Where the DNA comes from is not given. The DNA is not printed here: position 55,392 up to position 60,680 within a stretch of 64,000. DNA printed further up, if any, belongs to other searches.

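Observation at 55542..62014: Translationally coupled pair: giant nuclease-STAND NTPase-helical-repeat protein plus HsdR-N-like/Cys-His protein, a candidate uncharacterised anti-phage system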

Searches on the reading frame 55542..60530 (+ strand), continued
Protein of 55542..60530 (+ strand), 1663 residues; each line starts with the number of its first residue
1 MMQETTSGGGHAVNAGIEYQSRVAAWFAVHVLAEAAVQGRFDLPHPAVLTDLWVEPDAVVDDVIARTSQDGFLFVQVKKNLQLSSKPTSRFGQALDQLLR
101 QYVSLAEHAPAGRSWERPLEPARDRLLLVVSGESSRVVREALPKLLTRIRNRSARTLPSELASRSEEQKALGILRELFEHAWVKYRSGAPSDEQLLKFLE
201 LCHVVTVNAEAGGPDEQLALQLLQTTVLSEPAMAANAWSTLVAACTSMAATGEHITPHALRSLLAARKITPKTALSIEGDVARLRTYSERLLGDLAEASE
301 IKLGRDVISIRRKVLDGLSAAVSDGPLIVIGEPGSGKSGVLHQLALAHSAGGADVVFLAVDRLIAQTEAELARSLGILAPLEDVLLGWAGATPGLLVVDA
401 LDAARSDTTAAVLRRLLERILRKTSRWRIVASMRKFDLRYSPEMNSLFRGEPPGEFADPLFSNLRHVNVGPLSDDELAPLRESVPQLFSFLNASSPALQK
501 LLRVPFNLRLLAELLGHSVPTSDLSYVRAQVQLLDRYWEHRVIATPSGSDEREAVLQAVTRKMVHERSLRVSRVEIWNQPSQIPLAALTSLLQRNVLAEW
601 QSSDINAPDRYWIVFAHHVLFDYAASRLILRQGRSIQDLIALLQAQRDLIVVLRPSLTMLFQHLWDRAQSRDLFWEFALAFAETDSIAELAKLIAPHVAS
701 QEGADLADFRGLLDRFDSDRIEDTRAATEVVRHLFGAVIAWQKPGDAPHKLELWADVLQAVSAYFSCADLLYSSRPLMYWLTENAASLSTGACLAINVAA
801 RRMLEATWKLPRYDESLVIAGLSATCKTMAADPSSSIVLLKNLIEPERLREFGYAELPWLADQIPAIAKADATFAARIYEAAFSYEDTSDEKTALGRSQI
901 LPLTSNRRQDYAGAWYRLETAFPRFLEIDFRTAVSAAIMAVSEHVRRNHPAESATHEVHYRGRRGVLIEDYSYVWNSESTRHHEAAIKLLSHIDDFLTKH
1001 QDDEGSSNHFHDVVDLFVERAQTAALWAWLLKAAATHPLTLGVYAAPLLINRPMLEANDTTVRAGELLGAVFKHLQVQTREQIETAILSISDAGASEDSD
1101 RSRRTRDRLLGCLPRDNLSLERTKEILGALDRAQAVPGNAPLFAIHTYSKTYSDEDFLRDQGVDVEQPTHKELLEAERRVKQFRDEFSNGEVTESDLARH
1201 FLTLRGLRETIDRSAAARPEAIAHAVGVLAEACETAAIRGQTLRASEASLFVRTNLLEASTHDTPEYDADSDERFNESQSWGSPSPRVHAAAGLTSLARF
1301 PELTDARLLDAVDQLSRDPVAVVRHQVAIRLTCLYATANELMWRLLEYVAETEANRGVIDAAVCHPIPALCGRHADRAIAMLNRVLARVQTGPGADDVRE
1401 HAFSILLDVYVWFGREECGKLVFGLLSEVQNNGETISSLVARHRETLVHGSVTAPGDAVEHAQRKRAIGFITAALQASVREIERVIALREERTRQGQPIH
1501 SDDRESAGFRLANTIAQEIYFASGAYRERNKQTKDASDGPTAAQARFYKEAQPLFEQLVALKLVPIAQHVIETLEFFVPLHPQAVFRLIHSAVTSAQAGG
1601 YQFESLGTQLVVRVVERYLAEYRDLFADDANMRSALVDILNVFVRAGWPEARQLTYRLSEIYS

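Call 24: search_solved_structures(query=A2, max_evalue=1)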
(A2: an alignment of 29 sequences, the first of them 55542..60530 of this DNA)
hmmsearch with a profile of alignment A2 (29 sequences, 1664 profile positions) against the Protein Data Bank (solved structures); distinct sequences matched with E-value up to 1: 77 (the best 60 are shown).
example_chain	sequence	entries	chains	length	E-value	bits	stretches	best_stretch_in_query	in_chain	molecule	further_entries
5nco_l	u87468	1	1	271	0.00063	20.1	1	327-416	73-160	Signal recognition particle receptor FtsY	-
7cun_D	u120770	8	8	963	0.00065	20.1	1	1291-1411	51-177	Integrator complex subunit 4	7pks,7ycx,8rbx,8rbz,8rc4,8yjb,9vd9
4c7o_B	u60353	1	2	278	0.00067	20.1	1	327-416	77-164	SIGNAL RECOGNITION PARTICLE RECEPTOR FTSY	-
8r2d_D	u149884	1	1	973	0.00068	20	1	1291-1411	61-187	Integrator complex subunit 4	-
6fqd_A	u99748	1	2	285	0.00069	20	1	327-416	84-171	Signal recognition particle receptor FtsY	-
7bfp_C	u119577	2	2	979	0.00069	20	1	1292-1411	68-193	Integrator complex subunit 4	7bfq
1fts_A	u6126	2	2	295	0.00074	19.9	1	327-416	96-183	FTSY | SIGNAL RECOGNITION PARTICLE RECEPTOR FTSY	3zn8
9n3g_A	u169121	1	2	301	0.00075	19.9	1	327-416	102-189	Signal recognition particle receptor FtsY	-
2xxa_B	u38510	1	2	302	0.00076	19.9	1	327-416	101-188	SRP RECEPTOR FTSY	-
6cqp_A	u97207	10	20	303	0.00076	19.9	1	327-416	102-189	Signal recognition particle receptor FtsY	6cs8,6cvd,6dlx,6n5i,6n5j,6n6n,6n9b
7o9h_A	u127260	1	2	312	0.00079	19.8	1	327-416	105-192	Signal recognition particle receptor FtsY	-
2qy9_A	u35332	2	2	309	0.00079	19.8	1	327-416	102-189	Cell division protein ftsY | Signal recognition particle-docking protein FtsY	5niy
5gad_l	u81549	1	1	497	0.0025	18.2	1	327-415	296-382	Signal recognition particle receptor FtsY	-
2yhs_A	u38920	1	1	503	0.0025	18.1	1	327-415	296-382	CELL DIVISION PROTEIN FTSY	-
1zu4_A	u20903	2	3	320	0.012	15.9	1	327-410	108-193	ftsY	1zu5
7xvk_A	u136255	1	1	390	0.019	15.2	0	1270-1339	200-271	Serine/threonine-protein phosphatase 2A 65 kDa regulatory subunit A beta isoform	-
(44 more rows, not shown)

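Call 49: search_protein_families(library=ncbifam, proteins=[window:55542-60530:+], max_evalue=0.1)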
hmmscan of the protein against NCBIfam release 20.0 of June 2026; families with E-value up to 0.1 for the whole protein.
window:55542-60530:+ (1663 aa): 4 families
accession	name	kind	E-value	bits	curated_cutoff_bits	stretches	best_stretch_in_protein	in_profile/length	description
NF010068.0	PRK13548.1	equivalog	0.013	14.6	261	1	311-379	17-85/261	heme ABC transporter ATP-binding protein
NF008639.0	PRK11629.1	equivalog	0.021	14.2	360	1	310-376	21-91/234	lipoprotein-releasing ABC transporter ATP-binding protein LolD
TIGR02211.1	LolD_lipo_ex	equivalog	0.029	13.9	307.75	1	312-358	18-65/221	lipoprotein-releasing ABC transporter ATP-binding protein LolD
NF038214.1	IS21_help_AAA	equivalog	0.074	12.7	200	0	327-373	93-139/232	IS21-like element helper ATPase IstB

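Call 58: search_protein_families(library=pfam, proteins=[L003:16202-17689:+, L003:6754-8313:+, L043:8120-9100:+, L020:8074-9075:+, L005:5334-6194:+, L073:6526-9948:+, L080:7181-9103:+, L077:8505-9962:+, L077:16743-17966:+, L058:14915-16519:+], max_evalue=0.001)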
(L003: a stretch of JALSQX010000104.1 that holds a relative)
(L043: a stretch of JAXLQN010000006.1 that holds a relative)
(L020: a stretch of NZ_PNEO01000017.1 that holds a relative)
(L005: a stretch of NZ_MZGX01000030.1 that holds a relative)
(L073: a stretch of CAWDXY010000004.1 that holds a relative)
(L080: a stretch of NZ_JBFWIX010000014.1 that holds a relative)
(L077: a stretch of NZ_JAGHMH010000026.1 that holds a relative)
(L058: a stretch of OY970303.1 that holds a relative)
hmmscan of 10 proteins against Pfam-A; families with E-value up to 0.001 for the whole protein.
L003:16202-17689:+ (496 aa): 1 family
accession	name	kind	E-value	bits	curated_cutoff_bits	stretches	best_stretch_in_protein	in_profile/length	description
PF01420.25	Methylase_S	-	2.7e-44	151.8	22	2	285-465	2-167/168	Type I restriction modification DNA specificity domain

L003:6754-8313:+ (520 aa): 3 families
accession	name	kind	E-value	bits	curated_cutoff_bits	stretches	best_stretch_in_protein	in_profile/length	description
PF02384.22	N6_Mtase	-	6.6e-89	298.7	20.4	1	160-484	3-310/311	N-6 DNA Methylase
PF01170.24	UPF0020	-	0.00024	21.3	22.3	1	191-278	16-109/197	RMKL-like, methyltransferase domain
PF20473.4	MmeI_Mtase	-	0.00098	18.8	27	0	205-279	21-96/259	MmeI, DNA-methyltransferase domain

L043:8120-9100:+ (327 aa): 2 families
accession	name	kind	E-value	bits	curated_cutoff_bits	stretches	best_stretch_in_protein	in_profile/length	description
PF00589.27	Phage_integrase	-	2e-21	77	27.1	1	138-307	2-166/172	Phage integrase family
PF02899.23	Phage_int_SAM_1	-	4.1e-05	24.2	22.3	1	39-109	8-80/83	Phage integrase, N-terminal SAM-like domain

L020:8074-9075:+ (334 aa): 3 families
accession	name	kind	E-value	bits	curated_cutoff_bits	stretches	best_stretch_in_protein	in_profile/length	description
PF00665.32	rve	-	2.6e-19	69.8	32.6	1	166-269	3-102/102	Integrase core domain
PF13683.12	rve_3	-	2.8e-15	56.2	26.5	1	258-323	2-67/67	Integrase core domain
PF13276.12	HTH_21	-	5.4e-12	46.2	28.1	1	95-146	6-54/60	HTH-like domain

L005:5334-6194:+ (287 aa): 4 families
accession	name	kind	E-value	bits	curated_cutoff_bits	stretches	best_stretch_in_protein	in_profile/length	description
PF13561.12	adh_short_C2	-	6.9e-55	186.6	27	1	53-284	6-235/236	Enoyl-(Acyl carrier protein) reductase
PF00106.31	adh_short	-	1.9e-53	181.3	26.6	1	44-237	1-194/195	short chain dehydrogenase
PF08659.16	KR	-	3.5e-10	40.5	22.6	1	47-197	4-154/180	KR domain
PF01370.27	Epimerase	-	7e-05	22.8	20.9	1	47-179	2-115/240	NAD dependent epimerase/dehydratase family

L073:6526-9948:+ (1141 aa): 3 families
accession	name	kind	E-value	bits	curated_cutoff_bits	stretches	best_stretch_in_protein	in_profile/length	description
PF00271.37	Helicase_C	-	1.5e-15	57.8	23.5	1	721-843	11-110/110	Helicase conserved C-terminal domain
PF00176.29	SNF2-rel_dom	-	2.5e-11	43.7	24.9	1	376-516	108-232/290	SNF2-related domain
PF13091.12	PLDc_2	-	1.6e-10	41.4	27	1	92-251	12-132/132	PLD-like domain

L080:7181-9103:+ (641 aa): 1 family
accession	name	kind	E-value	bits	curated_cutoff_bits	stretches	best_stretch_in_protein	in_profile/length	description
PF24098.1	DUF7380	-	3.2e-34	118.7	27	1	35-215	2-174/177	Domain of unknown function (DUF7380)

L077:8505-9962:+ (486 aa): 1 family
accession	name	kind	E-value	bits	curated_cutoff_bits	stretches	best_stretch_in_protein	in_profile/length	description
PF14082.12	SduA_C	-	2e-18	67.5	27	1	295-453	3-159/159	Shedu protein SduA, C-terminal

L077:16743-17966:+ (408 aa): 1 family
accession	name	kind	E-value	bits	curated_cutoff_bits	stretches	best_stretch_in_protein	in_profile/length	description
PF00589.27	Phage_integrase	-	5.4e-14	52.8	27.1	1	210-398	3-170/172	Phage integrase family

L058:14915-16519:+ (535 aa): 1 family
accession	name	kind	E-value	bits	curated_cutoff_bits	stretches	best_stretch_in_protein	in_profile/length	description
PF08808.17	RES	-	6.1e-19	69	23.2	1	270-421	11-141/157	RES domain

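Call 59: search_protein_families(library=pfam, alignment_id=A2, max_evalue=0.01)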
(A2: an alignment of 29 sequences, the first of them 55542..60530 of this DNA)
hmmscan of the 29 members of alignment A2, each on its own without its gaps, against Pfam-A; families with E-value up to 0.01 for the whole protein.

A. member 1, window:55542-60530:+ (1663 aa): 3 families
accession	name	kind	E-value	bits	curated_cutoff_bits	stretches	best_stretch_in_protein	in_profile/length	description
PF05729.18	NACHT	-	3.2e-05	24.2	26.7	1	327-437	3-132/167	NACHT domain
PF13604.12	AAA_30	-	0.00094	19.4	27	1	326-416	20-112/191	AAA domain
PF13401.12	AAA_22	-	0.0098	16.6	27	0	324-360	5-41/130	AAA domain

B. families by the number of members that match (of 29 scanned): 23 families
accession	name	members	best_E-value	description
PF13401.12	AAA_22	21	1.2e-06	AAA domain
PF13604.12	AAA_30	20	4.8e-06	AAA domain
PF24883.2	NPHP3_N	13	5.6e-07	Nephrocystin 3, N-terminal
PF20720.3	nSTAND3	10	2e-05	Novel STAND NTPase 3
PF13191.12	AAA_16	10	0.00013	AAA ATPase domain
PF13245.12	AAA_19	8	0.00026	AAA domain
PF03308.22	MeaB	6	0.00059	Methylmalonyl Co-A mutase-associated GTPase MeaB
PF02985.28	HEAT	5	6.7e-05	HEAT repeat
PF13646.12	HEAT_2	4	0.00022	HEAT repeats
PF01580.24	FtsK_SpoIIIE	4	0.0059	FtsK/SpoIIIE family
PF25199.1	nSTAND_NTPase5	3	1.2e-05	Novel STAND NTPase 5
PF05729.18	NACHT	2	3.2e-05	NACHT domain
PF00004.35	AAA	2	4.4e-05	ATPase family associated with various cellular activities (AAA)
PF03193.22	RsgA_GTPase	1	0.00051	RsgA GTPase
PF12697.13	Abhydrolase_6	1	0.0019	Alpha/beta hydrolase family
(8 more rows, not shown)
